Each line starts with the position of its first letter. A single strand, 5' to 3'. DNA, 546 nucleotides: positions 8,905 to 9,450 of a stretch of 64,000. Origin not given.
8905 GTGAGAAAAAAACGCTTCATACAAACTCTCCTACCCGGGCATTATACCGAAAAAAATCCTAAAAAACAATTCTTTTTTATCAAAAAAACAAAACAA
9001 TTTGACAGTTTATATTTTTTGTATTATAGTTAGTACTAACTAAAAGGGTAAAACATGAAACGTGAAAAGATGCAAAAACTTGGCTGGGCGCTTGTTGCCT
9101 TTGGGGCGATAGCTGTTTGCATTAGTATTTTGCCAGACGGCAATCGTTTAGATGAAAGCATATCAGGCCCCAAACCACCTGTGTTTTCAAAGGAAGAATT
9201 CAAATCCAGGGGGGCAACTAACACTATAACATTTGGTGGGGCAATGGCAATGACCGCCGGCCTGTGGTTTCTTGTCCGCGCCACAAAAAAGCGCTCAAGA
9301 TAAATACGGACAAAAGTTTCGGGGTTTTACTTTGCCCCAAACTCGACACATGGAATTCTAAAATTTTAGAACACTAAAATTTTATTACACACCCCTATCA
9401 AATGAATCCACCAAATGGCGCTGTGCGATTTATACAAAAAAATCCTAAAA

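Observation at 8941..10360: Tandem array of four small two-helix membrane-protein paralogs with a duplicated consensus promoter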

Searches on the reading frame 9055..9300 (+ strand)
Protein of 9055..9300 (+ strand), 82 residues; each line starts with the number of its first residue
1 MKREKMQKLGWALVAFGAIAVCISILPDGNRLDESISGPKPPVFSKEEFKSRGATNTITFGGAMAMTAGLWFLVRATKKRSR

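Call 5: search_protein_families(library=pfam, proteins=[window:9055-9300:+], max_evalue=10)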
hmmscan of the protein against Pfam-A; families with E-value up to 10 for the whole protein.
window:9055-9300:+ (82 aa): 1 family
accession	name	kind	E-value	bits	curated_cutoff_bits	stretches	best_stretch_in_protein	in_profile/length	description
PF00746.26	Gram_pos_anchor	-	1.6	9.2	20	1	55-76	17-38/43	LPXTG cell wall anchor motif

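Call 10: list_cluster_members(proteins=[window:9055-9300:+, window:9550-9801:+, window:9821-10078:+, window:10100-10315:+, window:10394-11329:+, window:11734-12999:-, window:7599-8924:-])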
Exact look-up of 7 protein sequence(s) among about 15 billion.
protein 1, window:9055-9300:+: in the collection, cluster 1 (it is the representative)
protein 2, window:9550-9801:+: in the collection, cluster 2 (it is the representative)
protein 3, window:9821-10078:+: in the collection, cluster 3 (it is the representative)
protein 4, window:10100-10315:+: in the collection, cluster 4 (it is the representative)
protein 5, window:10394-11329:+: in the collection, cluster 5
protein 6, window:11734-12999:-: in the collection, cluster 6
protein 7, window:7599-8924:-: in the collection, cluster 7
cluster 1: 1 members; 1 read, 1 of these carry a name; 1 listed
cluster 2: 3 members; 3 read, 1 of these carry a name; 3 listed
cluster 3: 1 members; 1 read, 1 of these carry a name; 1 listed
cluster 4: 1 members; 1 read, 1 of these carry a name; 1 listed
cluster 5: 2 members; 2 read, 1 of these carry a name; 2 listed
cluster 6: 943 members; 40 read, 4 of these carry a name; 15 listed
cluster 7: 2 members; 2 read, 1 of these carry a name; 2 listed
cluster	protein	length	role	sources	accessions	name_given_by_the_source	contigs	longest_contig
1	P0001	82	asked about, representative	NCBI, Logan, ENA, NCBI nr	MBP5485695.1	MAG: hypothetical protein J6Y07_03255 [Alphaproteobacteria bacterium] | hypothetical protein [Alphaproteobacteria bacterium]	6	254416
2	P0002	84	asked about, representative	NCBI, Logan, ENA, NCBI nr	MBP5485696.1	MAG: hypothetical protein J6Y07_03260 [Alphaproteobacteria bacterium] | hypothetical protein [Alphaproteobacteria bacterium]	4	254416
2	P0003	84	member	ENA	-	-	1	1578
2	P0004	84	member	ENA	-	-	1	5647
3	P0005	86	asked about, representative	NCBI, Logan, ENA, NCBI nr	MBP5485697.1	MAG: hypothetical protein J6Y07_03265 [Alphaproteobacteria bacterium] | hypothetical protein [Alphaproteobacteria bacterium]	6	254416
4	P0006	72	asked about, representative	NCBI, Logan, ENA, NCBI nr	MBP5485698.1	MAG: hypothetical protein J6Y07_03270 [Alphaproteobacteria bacterium] | hypothetical protein [Alphaproteobacteria bacterium]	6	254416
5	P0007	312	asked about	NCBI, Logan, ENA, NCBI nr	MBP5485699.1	MAG: hypothetical protein J6Y07_03275 [Alphaproteobacteria bacterium] | hypothetical protein [Alphaproteobacteria bacterium]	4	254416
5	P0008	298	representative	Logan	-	-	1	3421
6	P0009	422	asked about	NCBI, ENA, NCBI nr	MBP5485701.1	MAG: transcription termination factor Rho [Alphaproteobacteria bacterium] | transcription termination factor Rho [Alphaproteobacteria bacterium]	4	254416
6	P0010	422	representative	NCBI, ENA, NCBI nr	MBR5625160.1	MAG: transcription termination factor Rho [Alphaproteobacteria bacterium] | transcription termination factor Rho [Alphaproteobacteria bacterium]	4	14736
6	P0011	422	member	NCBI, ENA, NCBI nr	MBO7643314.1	MAG: transcription termination factor Rho [Alphaproteobacteria bacterium] | transcription termination factor Rho [Alphaproteobacteria bacterium]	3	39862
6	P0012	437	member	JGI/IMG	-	transcription termination factor Rho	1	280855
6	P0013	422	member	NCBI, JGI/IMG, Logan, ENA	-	-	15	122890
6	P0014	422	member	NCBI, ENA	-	-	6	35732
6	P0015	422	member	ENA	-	-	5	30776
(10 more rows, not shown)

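Call 11: find_homologous_proteins(query=A1, max_evalue=0.01)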
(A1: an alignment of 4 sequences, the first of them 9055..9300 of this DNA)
Query A1 (4 sequences) (82 aa, profile of the alignment): 21 proteins with E <= 0.01 among 422 candidates.
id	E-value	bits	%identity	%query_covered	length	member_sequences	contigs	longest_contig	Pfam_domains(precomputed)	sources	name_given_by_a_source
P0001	1.8e-35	139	100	100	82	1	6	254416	-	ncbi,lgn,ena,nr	ncbi:MAG: hypothetical protein J6Y07_03255 [Alphaproteobacteria bacterium]|nr:hypothetical protein [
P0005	7.5e-30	121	31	98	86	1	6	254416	-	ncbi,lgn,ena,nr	ncbi:MAG: hypothetical protein J6Y07_03265 [Alphaproteobacteria bacterium]|nr:hypothetical protein [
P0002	7.0e-29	118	33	96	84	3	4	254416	-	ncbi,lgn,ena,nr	ncbi:MAG: hypothetical protein J6Y07_03260 [Alphaproteobacteria bacterium]|nr:hypothetical protein [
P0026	1.0e-26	111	28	98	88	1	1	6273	-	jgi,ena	-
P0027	8.2e-25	105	30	96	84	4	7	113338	-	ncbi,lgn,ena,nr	ncbi:MAG: hypothetical protein J6T27_01465 [Alphaproteobacteria bacterium]|nr:hypothetical protein [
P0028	1.2e-24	104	30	95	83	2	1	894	-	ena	-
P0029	4.5e-24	103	29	96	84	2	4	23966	-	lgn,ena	-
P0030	7.8e-23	99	31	96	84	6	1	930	-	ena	-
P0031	1.4e-21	95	31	96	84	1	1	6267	-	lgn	-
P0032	4.0e-21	93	25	94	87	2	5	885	-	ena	-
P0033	9.2e-20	89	25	96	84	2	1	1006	-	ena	-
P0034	2.0e-19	88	62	16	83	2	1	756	-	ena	-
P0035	2.5e-14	71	-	-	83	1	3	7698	-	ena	-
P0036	1.3e-13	69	26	96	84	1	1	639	-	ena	-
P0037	2.3e-13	68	28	26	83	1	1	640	-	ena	-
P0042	8.9e-5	41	-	-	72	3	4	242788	-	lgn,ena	-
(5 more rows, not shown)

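Call 13: find_encoding_contigs(protein=P0027, flank=5000, max_places=4)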
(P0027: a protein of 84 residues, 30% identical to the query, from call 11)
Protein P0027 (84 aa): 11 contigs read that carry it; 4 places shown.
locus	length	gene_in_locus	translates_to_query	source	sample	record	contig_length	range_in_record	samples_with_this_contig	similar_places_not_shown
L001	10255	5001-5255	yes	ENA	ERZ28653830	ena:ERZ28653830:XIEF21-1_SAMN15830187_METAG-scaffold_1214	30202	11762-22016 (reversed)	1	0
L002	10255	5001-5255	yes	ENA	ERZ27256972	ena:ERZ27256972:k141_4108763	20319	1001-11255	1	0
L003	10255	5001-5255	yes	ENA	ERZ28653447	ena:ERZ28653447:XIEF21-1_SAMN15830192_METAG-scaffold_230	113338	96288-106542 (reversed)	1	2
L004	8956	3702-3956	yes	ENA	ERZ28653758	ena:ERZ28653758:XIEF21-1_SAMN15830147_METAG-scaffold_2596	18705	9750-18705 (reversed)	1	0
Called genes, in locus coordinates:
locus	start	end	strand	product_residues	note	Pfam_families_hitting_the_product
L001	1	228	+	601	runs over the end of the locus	PF10150:RNase_E_G, PF20833:RNase_E_G_Thio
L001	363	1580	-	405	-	PF12704:MacB_PCD, PF02687:FtsX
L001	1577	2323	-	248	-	PF00005:ABC_tran, PF02463:SMC_N (faint)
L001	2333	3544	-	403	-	PF25917:BSH_RND, PF25973:BSH_CzcB (weak), PF25984:BSH_YknX (faint), PF25994:HH_AprE (faint), PF25876:HH_MFP_RND (weak), PF25893:HH_CzcB (weak), PF25990:Beta-barrel_YknX, PF25954:Beta-barrel_RND_2, +1 more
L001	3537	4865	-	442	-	PF02321:OEP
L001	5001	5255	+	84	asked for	-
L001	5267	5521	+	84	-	-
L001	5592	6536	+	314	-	-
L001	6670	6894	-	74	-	-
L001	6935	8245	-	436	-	PF07498:Rho_N (weak), PF07497:Rho_RNA_bind, PF00006:ATP-synt_ab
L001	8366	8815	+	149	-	PF00436:SSB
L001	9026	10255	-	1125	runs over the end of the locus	-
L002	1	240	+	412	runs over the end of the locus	?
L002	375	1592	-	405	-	PF12704:MacB_PCD, PF02687:FtsX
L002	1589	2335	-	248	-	PF00005:ABC_tran, PF02463:SMC_N (faint)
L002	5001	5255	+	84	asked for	-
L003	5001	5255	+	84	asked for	-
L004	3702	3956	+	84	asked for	-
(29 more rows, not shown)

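Call 14: find_encoding_contigs(protein=P0042, flank=5000, max_places=4)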
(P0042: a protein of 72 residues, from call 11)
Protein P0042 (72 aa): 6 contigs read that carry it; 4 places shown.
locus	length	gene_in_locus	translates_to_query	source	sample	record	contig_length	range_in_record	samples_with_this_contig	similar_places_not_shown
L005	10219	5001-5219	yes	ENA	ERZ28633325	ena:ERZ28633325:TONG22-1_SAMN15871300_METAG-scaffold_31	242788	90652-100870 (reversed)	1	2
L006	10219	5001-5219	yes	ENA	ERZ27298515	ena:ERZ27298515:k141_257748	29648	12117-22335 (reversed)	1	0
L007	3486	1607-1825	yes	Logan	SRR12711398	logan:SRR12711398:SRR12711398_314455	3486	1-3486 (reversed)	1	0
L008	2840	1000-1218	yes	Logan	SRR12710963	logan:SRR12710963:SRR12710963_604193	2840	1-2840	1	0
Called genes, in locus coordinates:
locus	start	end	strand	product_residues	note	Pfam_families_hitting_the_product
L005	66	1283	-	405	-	PF12704:MacB_PCD, PF02687:FtsX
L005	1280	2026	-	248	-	PF00005:ABC_tran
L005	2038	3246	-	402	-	PF00364:Biotin_lipoyl (faint), PF25917:BSH_RND, PF25973:BSH_CzcB (weak), PF25984:BSH_YknX (weak), PF25876:HH_MFP_RND (weak), PF25893:HH_CzcB (weak), PF25954:Beta-barrel_RND_2, PF25990:Beta-barrel_YknX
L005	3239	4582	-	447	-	PF02321:OEP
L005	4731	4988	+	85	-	-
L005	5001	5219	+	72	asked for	-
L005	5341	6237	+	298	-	-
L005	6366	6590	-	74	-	-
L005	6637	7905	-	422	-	PF07498:Rho_N (weak), PF07497:Rho_RNA_bind, PF00006:ATP-synt_ab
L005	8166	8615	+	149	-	PF00436:SSB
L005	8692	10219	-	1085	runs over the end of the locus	-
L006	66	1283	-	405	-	PF12704:MacB_PCD, PF02687:FtsX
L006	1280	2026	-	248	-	PF00005:ABC_tran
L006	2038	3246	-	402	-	PF00364:Biotin_lipoyl (faint), PF25917:BSH_RND, PF25973:BSH_CzcB (weak), PF25984:BSH_YknX (weak), PF25876:HH_MFP_RND (weak), PF25893:HH_CzcB (weak), PF25954:Beta-barrel_RND_2, PF25990:Beta-barrel_YknX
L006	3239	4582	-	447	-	PF02321:OEP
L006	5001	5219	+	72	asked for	-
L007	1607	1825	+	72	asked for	-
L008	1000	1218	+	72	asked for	-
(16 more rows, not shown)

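Call 16: search_protein_families(library=ncbifam, proteins=[window:9055-9300:+], max_evalue=10)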
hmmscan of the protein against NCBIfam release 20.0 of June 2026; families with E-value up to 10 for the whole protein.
window:9055-9300:+ (82 aa): 1 family
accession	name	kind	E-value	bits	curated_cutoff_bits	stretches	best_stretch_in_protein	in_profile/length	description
TIGR01167.1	LPXTG_anchor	domain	3.9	8.3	15.9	1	55-78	10-33/34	LPXTG cell wall anchor domain-containing protein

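Call 24: search_protein_representatives(alignment_id=A3)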
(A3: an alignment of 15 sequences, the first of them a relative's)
Query: 15 sequences, 85 profile positions. Proteins with E-value up to 0.001 (for the whole library): 10; up to 1e-10: 5; up to 1e-30: 0. The best 10 are listed.
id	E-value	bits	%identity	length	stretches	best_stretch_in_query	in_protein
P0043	5.3e-28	113.0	-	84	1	1-82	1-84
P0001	4.0e-25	103.8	-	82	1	1-85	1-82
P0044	3.9e-20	87.8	-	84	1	6-85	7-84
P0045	2.1e-14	69.5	-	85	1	1-83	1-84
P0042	7.7e-12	61.2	-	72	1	1-85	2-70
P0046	4.5e-09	52.3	-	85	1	2-82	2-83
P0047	2.4e-07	46.8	-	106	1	1-82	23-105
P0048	1.3e-06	44.5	-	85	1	1-61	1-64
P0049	1.5e-05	41.0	-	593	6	36-73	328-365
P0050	5.1e-05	39.3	-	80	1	1-81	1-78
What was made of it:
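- The family is tiny and lineage-restricted: 10 hits, one of them spurious, in 1.84 billion representatives (call 24).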

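Call 26: predict_structure(alignment_id=A3)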
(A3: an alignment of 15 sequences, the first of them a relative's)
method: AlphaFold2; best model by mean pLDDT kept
length: 82 residues; sequences in the alignment: 15
mean_pLDDT: 60.0   pTM: 0.28
mean pLDDT of the five models: 60.0, 59.6, 58.3, 56.5, 55.2
residues with pLDDT >= 90: 0; 70-90: 26; 50-70: 28; < 50: 28
segments of 3 or more residues with pLDDT < 50: 29-39, 41-56
pLDDT, mean of each block of 10 residues (from residue 1): 66 77 58 45 46 51 72 67 48
secondary structure, 60 per line:
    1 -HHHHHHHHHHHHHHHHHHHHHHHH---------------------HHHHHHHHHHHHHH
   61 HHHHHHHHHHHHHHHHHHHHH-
elements in order: H2-25 H47-81
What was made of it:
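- Checked: AlphaFold2 models p1 as two helices (residues 2-25 and 47-81) with a disordered loop, at low confidence (pLDDT 60, call 26).
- Tried and rejected: That is too poor and too simple for a meaningful fold search, so I ran none (call 26).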

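Call 27: find_encoding_contigs(protein=P0050, flank=6000, max_places=3)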
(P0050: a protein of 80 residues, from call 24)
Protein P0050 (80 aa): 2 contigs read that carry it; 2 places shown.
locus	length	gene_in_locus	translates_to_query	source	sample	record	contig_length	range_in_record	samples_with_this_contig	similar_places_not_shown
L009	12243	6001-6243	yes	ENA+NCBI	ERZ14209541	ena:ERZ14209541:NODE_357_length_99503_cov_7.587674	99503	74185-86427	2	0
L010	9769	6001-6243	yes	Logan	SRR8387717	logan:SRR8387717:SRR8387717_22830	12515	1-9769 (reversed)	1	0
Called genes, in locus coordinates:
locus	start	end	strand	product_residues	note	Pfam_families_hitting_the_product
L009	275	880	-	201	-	-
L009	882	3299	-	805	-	PF27097:VirB4_TrbE_N (weak), PF03135:CagE_TrbE_VirB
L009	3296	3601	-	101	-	PF05101:VirB3 (weak)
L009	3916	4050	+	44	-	PF00444:Ribosomal_L36 (weak)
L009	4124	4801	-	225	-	-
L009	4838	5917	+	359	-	PF01926:MMR_HSR1, PF02421:FeoB_N (weak), PF06071:YchF-GTPase_C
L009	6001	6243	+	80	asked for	-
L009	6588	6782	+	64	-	-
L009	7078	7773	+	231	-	PF12686:DUF3800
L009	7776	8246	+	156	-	-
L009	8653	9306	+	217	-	-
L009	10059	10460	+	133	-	-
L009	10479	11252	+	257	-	-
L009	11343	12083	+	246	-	PF04028:DUF374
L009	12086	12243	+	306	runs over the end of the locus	PF02606:LpxK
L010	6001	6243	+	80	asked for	-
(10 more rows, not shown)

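Call 28: find_encoding_contigs(protein=P0047, flank=6000, max_places=3)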
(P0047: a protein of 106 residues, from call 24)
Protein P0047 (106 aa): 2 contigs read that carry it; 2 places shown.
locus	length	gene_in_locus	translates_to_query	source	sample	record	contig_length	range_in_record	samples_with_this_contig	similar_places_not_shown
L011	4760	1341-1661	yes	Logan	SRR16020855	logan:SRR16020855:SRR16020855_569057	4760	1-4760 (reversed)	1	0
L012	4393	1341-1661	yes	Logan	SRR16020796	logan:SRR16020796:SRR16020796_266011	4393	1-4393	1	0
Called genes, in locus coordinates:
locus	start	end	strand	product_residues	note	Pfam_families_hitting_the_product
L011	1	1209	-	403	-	?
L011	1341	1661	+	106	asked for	-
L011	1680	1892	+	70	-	-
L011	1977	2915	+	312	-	-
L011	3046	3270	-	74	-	-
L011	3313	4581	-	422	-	PF07498:Rho_N (weak), PF07497:Rho_RNA_bind, PF00006:ATP-synt_ab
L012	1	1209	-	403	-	?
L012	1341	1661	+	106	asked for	-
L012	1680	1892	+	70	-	-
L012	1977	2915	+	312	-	-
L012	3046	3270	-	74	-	-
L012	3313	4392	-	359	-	?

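Call 29: find_encoding_contigs(protein=P0046, flank=6000, max_places=3)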
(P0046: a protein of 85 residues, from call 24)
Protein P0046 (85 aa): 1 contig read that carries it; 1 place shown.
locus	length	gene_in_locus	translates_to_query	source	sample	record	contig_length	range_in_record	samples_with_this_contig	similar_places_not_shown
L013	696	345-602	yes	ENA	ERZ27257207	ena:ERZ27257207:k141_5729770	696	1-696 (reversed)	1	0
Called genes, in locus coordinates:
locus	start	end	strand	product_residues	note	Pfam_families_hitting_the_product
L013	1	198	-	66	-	?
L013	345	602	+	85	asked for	-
